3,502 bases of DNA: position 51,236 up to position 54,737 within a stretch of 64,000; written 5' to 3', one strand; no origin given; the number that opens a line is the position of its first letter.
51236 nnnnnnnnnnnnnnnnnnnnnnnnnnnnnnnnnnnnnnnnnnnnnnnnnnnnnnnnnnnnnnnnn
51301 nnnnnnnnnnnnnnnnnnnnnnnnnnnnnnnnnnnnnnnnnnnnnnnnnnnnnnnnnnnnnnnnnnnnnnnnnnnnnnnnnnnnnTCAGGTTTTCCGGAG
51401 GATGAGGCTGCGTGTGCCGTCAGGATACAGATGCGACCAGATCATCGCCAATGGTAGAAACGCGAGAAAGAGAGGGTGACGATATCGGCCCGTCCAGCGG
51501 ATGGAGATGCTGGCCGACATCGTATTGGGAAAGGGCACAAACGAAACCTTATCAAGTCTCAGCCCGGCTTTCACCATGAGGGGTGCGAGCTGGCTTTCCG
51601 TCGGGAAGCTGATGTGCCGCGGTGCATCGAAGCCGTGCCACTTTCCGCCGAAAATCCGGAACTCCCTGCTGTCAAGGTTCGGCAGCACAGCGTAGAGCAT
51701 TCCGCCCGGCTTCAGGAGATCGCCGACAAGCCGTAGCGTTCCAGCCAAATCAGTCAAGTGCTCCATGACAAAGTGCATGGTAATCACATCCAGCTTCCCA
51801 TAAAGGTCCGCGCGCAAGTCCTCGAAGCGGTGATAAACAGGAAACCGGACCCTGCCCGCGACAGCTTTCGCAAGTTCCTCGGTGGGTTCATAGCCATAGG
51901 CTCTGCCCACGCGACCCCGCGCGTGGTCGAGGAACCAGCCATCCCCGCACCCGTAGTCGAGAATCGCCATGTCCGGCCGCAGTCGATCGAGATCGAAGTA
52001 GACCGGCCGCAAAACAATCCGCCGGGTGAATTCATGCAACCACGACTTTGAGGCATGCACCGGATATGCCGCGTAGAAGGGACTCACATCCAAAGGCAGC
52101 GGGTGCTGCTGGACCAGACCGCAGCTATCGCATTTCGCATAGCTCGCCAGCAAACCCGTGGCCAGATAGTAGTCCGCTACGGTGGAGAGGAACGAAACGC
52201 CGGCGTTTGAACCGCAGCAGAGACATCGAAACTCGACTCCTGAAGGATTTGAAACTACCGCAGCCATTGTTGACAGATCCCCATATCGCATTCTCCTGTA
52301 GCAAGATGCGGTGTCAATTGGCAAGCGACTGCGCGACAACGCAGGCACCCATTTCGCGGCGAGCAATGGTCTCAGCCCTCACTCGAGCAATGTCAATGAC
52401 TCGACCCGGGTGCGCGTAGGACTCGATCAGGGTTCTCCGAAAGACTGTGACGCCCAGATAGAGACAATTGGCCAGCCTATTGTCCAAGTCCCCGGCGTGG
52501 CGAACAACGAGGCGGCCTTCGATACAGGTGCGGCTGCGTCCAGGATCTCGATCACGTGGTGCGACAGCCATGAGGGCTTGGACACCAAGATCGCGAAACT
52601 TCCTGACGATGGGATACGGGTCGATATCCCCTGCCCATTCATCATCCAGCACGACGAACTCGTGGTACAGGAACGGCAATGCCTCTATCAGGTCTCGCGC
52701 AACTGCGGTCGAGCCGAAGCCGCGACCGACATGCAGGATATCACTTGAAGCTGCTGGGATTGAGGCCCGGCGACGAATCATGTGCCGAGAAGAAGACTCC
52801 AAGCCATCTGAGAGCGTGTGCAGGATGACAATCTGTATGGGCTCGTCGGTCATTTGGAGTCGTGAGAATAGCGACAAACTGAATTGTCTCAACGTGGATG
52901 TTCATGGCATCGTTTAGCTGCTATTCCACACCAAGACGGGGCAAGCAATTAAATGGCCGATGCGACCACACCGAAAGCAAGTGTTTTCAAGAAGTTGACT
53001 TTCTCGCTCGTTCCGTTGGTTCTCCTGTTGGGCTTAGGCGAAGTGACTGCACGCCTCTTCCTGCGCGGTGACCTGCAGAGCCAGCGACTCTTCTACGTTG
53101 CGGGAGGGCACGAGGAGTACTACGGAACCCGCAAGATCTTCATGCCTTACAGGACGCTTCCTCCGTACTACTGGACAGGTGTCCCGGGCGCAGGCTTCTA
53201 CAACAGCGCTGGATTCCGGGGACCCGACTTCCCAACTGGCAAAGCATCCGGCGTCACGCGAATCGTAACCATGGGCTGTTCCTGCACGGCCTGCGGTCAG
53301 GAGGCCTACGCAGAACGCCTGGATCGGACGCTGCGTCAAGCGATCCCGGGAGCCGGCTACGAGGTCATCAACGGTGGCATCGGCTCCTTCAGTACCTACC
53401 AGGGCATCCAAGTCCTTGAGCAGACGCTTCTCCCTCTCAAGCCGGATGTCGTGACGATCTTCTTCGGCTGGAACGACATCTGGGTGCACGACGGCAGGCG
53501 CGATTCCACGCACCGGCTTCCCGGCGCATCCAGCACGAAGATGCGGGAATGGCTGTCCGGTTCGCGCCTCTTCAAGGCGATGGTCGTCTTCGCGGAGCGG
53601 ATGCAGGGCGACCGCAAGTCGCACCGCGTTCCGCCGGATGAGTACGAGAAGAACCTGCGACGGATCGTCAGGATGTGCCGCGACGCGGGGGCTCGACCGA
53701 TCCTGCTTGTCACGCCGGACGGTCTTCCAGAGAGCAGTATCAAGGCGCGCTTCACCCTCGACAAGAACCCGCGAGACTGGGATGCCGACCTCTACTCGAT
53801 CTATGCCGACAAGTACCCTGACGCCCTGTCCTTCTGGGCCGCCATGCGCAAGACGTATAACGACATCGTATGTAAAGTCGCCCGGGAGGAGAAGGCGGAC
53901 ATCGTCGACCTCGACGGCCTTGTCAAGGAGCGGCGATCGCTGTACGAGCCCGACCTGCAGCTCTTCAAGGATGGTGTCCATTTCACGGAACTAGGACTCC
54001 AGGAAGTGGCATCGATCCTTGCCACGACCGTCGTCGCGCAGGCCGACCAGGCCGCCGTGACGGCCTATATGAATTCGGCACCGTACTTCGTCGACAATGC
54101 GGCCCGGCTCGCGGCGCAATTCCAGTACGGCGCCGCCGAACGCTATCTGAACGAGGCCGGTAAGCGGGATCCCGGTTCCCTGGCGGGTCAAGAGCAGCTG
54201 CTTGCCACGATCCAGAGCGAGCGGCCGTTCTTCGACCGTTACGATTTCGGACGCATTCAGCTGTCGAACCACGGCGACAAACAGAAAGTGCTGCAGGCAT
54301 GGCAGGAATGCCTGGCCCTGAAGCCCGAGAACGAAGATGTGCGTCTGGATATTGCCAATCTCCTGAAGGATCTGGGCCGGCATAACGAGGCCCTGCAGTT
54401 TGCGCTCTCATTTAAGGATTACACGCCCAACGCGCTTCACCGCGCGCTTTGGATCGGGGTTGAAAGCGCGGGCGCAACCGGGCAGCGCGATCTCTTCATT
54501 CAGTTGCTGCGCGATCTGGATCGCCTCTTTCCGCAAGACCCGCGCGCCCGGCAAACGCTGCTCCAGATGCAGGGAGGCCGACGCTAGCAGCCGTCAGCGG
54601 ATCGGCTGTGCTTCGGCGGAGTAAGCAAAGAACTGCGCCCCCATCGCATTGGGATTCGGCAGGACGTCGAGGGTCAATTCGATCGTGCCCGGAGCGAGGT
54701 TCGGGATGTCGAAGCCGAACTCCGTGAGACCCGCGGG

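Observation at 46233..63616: About 17 kb glycosylation island: two GT2(Dpm1-like)/GT-C(ArnT/PMT-like) pairs, three methyltransferases and a complete GDP-heptose-type operon, next to a giant adhesin gene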

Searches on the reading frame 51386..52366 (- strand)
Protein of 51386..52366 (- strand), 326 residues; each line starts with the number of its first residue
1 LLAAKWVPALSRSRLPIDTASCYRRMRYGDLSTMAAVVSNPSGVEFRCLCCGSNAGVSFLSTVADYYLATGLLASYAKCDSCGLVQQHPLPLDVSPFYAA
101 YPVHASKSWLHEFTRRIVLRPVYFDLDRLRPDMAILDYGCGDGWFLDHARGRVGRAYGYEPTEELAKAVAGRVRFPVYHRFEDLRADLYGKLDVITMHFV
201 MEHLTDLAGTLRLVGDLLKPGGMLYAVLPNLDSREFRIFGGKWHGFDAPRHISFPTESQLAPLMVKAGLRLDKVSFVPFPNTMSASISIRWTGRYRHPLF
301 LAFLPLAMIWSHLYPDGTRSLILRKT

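Call 3: search_protein_families(library=pfam, proteins=[window:51386-52366:-], max_evalue=0.001)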
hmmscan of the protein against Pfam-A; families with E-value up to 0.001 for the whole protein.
window:51386-52366:- (326 aa): 5 families
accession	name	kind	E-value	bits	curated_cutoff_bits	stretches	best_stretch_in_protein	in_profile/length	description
PF13489.12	Methyltransf_23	-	1.2e-23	84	27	1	125-272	16-162/164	Methyltransferase domain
PF08242.18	Methyltransf_12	-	9.7e-11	42.7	30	1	136-224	1-98/98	Methyltransferase domain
PF08241.18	Methyltransf_11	-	5.7e-09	36.9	21.2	1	136-225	1-94/95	Methyltransferase domain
PF13649.12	Methyltransf_25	-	4e-07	31.1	27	1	135-222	1-97/97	Methyltransferase domain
PF13847.12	Methyltransf_31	-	7.8e-06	26.1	27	1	130-230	2-113/145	Methyltransferase domain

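Call 6: search_protein_families(library=ncbifam, proteins=[window:51386-52366:-], max_evalue=0.001)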
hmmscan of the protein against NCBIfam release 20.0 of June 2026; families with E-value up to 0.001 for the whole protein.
window:51386-52366:- (326 aa): 2 families
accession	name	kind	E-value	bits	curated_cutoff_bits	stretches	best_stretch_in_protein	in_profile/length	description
NF045667.1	MTase_DVU1556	equivalog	7.6e-06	25.5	155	1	125-225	16-118/213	DVU_1556 family methyltransferase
TIGR01983.1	UbiG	equivalog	0.00015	21.2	102.95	1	132-225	50-150/228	bifunctional 2-polyprenyl-6-hydroxyphenol methylase/3-demethylubiquinol 3-O-methyltransferase UbiG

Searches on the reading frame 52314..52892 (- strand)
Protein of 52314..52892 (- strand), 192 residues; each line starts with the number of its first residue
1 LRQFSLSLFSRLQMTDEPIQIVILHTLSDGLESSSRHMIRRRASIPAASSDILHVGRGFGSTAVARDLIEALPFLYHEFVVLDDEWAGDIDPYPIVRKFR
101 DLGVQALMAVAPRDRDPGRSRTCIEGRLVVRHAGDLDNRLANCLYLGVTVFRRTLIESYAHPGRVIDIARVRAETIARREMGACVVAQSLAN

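Call 3: search_protein_families(library=pfam, proteins=[window:52314-52892:-], max_evalue=0.001)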
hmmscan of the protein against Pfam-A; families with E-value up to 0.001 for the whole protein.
window:52314-52892:- (192 aa): 0 families

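Call 6: search_protein_families(library=ncbifam, proteins=[window:52314-52892:-], max_evalue=0.001)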
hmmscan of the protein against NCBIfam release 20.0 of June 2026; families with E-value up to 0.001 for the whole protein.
window:52314-52892:- (192 aa): 0 families

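Call 53: search_protein_families(library=pfam, proteins=[window:52317-52853:-], max_evalue=1)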
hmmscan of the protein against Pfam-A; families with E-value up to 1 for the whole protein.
seq(179 aa): 0 families
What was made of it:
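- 52314..52853 (-): orf179. A degenerate relic of a second nucleotidyltransferase. Only the C-terminal two-thirds align and there is no Pfam hit. No Pfam family (call 53).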

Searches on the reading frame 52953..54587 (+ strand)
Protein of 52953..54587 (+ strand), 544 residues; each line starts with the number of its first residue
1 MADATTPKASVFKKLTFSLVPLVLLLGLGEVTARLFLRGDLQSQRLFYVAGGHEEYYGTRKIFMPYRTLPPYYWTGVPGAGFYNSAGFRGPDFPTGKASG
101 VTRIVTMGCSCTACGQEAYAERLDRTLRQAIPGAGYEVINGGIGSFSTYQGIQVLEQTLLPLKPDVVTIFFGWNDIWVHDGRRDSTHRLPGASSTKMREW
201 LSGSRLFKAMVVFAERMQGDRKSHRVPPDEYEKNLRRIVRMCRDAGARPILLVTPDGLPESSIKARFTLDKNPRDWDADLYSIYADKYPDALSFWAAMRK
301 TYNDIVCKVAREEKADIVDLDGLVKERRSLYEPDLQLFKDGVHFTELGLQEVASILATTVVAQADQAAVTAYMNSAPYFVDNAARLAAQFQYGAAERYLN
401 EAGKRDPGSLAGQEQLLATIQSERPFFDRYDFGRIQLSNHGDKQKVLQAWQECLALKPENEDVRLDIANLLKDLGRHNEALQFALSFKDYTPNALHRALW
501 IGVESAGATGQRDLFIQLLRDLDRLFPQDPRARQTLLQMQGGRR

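Call 3: search_protein_families(library=pfam, proteins=[window:52953-54587:+], max_evalue=0.001)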
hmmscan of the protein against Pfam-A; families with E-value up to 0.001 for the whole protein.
window:52953-54587:+ (544 aa): 5 families
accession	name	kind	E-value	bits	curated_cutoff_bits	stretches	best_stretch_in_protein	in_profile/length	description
PF13472.12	Lipase_GDSL_2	-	3.8e-16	60.5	32.9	1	108-348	9-175/178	GDSL-like Lipase/Acylhydrolase family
PF00657.28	Lipase_GDSL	-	2.2e-09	38.2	23.6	1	120-354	31-206/208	GDSL-like Lipase/Acylhydrolase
PF14559.12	TPR_19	-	4.8e-05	24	25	0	447-484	11-48/68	Tetratricopeptide repeat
PF13428.12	TPR_14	-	0.00072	20.4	23.5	0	383-416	8-41/44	Tetratricopeptide repeat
PF07719.23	TPR_2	-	0.00098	19.5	27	0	439-460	13-34/34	Tetratricopeptide repeat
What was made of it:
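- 52953..54587 (+): SGNH/GDSL hydrolase with C-terminal TPRs and an N-terminal membrane anchor (544 aa). It is a conserved neighbour of GT-C#2. Pfam Lipase_GDSL_2 60.5 bits plus TPR (call 3).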

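Call 6: search_protein_families(library=ncbifam, proteins=[window:52953-54587:+], max_evalue=0.001)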
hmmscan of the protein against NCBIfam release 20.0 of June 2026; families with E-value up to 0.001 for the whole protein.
window:52953-54587:+ (544 aa): 0 families
